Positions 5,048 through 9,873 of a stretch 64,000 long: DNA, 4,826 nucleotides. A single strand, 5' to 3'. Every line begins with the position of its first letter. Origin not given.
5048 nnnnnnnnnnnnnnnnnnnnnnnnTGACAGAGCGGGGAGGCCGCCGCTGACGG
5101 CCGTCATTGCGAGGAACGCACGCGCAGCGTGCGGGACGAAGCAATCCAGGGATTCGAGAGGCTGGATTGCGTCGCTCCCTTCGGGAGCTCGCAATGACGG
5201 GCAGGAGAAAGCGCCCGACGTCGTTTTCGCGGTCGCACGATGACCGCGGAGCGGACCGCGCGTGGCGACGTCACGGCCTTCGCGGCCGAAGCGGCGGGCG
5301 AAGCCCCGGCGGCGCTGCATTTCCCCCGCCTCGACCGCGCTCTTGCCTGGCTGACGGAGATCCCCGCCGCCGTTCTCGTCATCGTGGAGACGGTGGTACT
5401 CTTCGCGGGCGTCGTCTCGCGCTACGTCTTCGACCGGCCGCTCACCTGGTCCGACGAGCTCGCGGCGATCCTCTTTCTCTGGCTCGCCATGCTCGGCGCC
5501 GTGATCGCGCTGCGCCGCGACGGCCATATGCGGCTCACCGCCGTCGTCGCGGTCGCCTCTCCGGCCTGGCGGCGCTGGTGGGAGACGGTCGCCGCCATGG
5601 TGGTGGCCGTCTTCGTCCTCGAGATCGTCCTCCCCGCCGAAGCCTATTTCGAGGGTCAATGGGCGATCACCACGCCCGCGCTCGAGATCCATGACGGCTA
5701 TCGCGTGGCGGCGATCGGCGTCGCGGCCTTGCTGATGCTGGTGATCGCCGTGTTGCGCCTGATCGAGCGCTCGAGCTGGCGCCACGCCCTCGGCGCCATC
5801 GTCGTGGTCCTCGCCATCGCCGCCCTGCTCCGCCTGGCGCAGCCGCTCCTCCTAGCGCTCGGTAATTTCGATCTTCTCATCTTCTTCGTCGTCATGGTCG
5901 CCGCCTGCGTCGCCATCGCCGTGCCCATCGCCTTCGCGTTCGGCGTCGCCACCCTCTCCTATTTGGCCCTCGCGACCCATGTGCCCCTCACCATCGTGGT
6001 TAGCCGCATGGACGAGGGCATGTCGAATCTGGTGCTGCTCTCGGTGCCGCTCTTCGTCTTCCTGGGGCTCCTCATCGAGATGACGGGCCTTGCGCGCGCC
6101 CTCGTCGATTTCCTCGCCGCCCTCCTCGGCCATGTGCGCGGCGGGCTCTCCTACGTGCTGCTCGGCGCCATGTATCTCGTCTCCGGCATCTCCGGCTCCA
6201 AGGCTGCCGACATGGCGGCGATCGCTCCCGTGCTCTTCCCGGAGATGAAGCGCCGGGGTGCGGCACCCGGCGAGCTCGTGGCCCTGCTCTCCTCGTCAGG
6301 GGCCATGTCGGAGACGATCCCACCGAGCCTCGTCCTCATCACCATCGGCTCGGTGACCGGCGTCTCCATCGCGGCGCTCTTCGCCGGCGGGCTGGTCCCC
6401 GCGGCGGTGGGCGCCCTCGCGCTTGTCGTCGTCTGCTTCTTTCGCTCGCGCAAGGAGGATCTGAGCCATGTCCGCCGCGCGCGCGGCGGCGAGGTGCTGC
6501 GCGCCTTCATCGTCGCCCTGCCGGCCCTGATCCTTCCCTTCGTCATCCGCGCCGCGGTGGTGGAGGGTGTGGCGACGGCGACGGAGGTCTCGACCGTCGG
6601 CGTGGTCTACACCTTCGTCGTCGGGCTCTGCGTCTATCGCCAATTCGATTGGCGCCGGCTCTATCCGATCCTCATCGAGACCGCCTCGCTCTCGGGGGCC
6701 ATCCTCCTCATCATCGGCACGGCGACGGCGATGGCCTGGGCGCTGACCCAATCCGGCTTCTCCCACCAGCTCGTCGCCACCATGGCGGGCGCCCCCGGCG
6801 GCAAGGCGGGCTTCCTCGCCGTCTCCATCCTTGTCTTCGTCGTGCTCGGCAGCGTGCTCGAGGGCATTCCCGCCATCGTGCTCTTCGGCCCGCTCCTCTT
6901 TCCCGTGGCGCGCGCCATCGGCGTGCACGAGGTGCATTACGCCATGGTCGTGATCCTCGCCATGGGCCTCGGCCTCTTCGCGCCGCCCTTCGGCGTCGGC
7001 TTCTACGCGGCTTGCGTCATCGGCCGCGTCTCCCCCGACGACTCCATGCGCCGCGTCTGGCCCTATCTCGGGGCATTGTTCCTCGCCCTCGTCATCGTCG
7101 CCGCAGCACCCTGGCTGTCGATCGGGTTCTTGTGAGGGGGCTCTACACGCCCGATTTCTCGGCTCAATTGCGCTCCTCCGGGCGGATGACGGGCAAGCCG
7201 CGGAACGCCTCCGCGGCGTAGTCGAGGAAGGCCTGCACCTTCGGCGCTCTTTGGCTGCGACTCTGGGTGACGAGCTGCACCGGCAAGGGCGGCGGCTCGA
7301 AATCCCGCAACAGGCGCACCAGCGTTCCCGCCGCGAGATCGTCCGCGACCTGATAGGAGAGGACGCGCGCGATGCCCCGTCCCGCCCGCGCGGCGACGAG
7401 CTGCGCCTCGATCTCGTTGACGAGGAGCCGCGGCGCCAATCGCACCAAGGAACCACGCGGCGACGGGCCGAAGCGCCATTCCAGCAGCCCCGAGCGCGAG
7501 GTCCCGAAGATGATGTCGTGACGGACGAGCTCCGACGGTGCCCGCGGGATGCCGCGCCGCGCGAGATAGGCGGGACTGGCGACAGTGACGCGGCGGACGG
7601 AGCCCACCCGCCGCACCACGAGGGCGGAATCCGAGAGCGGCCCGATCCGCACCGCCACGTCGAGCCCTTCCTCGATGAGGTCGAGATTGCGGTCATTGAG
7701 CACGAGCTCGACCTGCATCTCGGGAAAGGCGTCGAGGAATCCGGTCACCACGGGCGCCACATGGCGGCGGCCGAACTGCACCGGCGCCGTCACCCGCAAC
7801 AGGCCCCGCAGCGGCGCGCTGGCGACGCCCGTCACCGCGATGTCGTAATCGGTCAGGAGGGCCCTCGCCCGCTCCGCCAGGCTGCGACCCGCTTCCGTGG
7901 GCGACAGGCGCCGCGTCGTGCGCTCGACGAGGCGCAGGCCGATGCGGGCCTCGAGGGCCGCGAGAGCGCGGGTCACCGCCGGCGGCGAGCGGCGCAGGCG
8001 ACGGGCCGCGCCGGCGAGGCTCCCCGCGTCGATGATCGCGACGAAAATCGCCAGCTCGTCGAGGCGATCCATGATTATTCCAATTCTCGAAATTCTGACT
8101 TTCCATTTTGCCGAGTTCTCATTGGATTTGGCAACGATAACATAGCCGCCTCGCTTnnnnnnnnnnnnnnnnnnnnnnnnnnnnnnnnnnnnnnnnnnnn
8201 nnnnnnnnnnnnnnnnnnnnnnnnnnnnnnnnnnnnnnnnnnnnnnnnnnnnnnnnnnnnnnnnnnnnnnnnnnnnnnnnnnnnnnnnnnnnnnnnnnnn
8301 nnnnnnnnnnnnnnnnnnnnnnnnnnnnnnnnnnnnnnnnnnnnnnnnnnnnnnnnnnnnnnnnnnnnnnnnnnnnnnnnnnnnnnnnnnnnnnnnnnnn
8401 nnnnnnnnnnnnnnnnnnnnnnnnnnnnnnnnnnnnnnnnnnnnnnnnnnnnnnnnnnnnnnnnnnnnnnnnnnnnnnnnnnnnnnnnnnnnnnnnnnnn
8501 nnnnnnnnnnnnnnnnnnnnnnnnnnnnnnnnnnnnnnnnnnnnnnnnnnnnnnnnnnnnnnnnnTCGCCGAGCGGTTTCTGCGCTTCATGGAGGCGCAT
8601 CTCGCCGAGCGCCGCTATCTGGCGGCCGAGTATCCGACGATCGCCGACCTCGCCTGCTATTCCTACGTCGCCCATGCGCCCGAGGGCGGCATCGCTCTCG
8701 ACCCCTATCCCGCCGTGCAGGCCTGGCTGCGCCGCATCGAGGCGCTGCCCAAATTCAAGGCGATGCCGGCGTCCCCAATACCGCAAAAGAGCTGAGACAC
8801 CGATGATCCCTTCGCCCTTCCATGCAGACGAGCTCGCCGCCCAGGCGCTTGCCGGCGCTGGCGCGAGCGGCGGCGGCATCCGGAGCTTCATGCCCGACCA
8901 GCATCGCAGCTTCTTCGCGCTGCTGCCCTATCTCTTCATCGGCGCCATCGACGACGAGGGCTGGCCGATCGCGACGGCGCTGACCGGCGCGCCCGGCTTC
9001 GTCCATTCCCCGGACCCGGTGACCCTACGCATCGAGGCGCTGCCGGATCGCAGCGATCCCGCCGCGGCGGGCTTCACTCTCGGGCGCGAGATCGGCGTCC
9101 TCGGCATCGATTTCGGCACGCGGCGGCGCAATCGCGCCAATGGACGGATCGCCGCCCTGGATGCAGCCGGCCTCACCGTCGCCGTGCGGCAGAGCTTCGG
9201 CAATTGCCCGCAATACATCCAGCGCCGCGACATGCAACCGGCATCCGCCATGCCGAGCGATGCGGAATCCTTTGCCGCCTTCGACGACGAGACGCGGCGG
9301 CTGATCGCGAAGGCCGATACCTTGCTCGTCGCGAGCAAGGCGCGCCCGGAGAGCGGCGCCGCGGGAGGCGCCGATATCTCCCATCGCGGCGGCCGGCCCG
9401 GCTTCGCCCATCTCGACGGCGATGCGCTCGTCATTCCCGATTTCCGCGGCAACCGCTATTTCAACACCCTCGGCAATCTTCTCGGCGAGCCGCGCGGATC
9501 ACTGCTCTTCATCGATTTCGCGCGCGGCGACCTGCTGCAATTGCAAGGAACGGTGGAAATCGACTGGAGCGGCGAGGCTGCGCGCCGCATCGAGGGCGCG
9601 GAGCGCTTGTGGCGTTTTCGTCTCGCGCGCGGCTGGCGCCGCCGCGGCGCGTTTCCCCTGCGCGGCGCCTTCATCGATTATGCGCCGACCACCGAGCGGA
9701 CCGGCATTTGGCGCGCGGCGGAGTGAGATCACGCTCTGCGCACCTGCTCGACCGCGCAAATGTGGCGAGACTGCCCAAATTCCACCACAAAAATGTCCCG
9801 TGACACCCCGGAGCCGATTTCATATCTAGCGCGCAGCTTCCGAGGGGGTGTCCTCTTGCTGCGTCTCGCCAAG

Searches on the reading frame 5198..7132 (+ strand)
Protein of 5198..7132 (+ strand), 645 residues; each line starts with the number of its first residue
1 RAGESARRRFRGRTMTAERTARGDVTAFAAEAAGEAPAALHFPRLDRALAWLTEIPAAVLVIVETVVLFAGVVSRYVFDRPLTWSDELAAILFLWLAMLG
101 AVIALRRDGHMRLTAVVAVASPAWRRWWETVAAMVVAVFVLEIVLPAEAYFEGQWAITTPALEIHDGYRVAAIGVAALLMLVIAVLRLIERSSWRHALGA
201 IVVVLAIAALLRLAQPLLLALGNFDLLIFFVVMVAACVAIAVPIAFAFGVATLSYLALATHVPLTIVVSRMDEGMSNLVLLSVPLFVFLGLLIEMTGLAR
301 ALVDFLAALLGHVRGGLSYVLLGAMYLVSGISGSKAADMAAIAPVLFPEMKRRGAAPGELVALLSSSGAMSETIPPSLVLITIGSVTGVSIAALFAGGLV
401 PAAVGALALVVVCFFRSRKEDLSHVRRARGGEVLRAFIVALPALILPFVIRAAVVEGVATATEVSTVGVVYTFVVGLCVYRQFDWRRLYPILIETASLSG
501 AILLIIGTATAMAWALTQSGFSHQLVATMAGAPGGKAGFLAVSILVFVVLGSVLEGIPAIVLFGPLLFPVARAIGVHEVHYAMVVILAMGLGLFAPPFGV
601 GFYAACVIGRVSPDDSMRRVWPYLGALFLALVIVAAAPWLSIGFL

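Call 30: search_protein_families(library=pfam, proteins=[window:5198-7132:+], max_evalue=0.00001)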
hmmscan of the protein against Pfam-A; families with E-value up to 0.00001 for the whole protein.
window:5198-7132:+ (645 aa): 2 families
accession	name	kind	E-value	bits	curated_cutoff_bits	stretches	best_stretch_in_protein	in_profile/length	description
PF06808.19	DctM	-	1.6e-106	357.1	23.8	1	231-640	1-413/413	Tripartite ATP-independent periplasmic transporter, DctM component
PF04290.18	DctQ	-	4.8e-24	85.2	28.3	1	65-191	2-129/132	Tripartite ATP-independent periplasmic transporters, DctQ component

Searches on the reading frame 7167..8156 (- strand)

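Call 30: search_protein_families(library=pfam, proteins=[window:7167-8156:-], max_evalue=0.00001)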
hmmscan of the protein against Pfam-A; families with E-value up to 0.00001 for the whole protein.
window:7167-8156:- (330 aa): 2 families
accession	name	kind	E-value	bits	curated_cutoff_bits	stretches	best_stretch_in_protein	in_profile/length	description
PF03466.25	LysR_substrate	-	1.8e-38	132.4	28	1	115-318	3-208/209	LysR substrate binding domain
PF00126.33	HTH_1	-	5e-20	71.6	26.6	1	32-91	1-60/60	Bacterial regulatory helix-turn-helix protein, lysR family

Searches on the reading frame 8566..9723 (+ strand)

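Call 30: search_protein_families(library=pfam, proteins=[window:8566-9723:+], max_evalue=0.00001)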
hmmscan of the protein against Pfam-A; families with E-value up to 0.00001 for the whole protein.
window:8566-9723:+ (386 aa): 1 family
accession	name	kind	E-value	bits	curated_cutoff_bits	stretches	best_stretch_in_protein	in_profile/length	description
PF01243.27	PNPOx_N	-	1.5e-08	35.5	28.1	0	240-342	2-85/120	Pyridoxamine 5'-phosphate oxidase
